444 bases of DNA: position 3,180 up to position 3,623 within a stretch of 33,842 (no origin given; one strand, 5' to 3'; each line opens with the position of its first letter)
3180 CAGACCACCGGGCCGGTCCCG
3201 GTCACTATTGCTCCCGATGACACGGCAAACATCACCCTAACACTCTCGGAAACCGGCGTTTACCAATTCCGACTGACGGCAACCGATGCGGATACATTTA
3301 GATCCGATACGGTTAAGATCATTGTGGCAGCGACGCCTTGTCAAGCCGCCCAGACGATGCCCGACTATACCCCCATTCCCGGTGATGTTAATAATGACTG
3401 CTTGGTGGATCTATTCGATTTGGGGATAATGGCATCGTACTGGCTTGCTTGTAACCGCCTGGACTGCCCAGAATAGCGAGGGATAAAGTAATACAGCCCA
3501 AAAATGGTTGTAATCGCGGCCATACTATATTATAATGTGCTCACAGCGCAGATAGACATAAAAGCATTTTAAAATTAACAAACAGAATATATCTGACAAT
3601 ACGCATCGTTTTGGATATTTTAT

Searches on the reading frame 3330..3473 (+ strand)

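Call 8: search_protein_families(library=ncbifam, proteins=[window:3330-3473:+], max_evalue=10)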
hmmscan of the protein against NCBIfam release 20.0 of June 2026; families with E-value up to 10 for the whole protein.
seq(48 aa): 0 families

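Call 9: search_protein_families(library=pfam, proteins=[window:3330-3473:+], max_evalue=10)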
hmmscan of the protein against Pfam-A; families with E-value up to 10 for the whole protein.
seq(48 aa): 1 family
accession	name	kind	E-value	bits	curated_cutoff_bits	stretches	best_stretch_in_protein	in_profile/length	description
PF00404.24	Dockerin_1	-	0.0075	16.9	22.9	1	17-39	1-23/57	Dockerin type I domain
